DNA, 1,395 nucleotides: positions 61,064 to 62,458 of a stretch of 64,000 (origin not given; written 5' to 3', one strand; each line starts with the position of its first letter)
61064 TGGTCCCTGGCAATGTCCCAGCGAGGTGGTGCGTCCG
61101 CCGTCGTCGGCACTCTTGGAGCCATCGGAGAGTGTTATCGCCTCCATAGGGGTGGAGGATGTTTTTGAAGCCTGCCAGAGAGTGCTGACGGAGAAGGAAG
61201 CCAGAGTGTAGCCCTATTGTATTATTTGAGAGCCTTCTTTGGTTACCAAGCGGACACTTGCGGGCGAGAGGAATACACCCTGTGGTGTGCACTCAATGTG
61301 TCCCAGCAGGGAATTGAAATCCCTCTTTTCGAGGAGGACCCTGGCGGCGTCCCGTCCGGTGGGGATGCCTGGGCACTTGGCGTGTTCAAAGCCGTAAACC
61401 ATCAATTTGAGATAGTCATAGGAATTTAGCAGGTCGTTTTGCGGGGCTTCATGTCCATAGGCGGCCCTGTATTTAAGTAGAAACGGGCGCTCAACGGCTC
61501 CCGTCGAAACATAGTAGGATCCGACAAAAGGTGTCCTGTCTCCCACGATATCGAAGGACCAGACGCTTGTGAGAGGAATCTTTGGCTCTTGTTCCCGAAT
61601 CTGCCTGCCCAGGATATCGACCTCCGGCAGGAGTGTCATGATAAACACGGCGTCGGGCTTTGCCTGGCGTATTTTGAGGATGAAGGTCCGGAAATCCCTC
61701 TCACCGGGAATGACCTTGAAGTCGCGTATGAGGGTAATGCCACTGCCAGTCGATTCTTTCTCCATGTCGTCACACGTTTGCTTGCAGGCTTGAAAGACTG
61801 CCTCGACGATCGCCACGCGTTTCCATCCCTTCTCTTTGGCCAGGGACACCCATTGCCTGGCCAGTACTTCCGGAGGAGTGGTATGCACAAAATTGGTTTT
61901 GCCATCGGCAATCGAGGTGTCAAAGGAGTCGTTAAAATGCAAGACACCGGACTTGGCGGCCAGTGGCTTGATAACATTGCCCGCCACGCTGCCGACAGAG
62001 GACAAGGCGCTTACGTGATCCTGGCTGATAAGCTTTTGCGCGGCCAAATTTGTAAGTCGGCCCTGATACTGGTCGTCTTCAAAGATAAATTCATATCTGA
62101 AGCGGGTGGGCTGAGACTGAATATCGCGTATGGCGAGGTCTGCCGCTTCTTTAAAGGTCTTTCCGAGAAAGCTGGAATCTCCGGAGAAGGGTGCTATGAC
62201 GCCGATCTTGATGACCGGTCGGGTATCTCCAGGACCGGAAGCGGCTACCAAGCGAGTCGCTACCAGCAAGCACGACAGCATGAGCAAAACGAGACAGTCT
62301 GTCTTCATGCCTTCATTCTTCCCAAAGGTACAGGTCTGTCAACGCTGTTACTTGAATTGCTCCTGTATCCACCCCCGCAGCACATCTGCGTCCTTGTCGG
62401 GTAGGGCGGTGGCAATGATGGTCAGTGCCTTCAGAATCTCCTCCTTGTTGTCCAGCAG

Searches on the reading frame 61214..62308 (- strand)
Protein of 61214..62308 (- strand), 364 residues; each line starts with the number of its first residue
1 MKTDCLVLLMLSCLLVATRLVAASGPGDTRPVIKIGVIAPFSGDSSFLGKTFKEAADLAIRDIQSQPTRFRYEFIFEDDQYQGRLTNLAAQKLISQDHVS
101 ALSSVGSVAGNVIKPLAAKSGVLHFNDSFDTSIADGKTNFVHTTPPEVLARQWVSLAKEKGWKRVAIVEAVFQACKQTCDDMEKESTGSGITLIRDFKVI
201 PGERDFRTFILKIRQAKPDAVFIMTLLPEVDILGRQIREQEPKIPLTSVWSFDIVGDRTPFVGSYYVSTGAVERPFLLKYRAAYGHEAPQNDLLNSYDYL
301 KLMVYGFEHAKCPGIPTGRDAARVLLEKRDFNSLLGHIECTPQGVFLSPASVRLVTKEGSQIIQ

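Call 75: find_encoding_contigs(protein=window:61214-62308:-, flank=10000, max_places=1)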
Protein window:61214-62308:- (364 aa): 8 contigs read that carry it; 1 place shown.
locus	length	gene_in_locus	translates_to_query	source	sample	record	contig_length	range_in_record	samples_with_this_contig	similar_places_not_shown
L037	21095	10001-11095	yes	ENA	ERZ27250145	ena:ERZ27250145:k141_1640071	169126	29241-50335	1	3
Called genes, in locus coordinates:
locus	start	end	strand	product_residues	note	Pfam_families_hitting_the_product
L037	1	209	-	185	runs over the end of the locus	PF06821:Ser_hydrolase, PF12697:Abhydrolase_6 (faint)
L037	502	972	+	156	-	PF00293:NUDIX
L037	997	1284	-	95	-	-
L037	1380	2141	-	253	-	-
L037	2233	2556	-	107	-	-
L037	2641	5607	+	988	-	PF07517:SecA_DEAD, PF01043:SecA_PP_bind, PF21090:P-loop_SecA, PF07516:SecA_SW, PF02810:SEC-C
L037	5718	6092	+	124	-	-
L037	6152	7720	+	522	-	PF20154:LNT_N, PF00795:CN_hydrolase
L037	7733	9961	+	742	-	PF14559:TPR_19 (faint)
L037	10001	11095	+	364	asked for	PF13433:Peripla_BP_5 (faint), PF13458:Peripla_BP_6, PF01094:ANF_receptor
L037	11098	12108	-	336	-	PF01075:Glyco_transf_9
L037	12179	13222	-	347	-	-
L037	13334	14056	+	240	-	PF04989:RMNT_CmcI, PF13578:Methyltransf_24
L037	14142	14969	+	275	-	-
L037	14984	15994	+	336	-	-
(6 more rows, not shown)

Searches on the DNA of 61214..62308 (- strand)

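Call 93: search_rna_families(sources=[L005, L011, L019, L022, L010, L013, L006, L016, L004, L017, L037], threshold=gathering)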
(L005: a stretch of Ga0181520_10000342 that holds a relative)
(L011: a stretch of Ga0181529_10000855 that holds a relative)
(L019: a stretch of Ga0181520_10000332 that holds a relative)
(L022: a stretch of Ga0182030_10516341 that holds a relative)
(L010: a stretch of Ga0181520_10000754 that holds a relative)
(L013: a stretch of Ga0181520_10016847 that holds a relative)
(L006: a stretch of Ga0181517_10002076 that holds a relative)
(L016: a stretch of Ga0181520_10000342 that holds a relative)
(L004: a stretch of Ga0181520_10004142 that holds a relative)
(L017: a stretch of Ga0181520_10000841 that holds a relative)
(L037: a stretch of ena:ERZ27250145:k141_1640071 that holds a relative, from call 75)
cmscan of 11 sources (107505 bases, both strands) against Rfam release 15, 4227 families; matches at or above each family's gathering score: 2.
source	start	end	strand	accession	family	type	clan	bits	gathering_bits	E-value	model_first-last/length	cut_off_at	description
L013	664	1074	-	RF00010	RNaseP_bact_a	Gene; ribozyme;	CL00002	203.3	100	3.7e-64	1-367/367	no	Bacterial RNase P class A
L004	6680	6752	+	RF00005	tRNA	Gene; tRNA;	CL00001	72.9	29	8.5e-14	1-71/71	no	tRNA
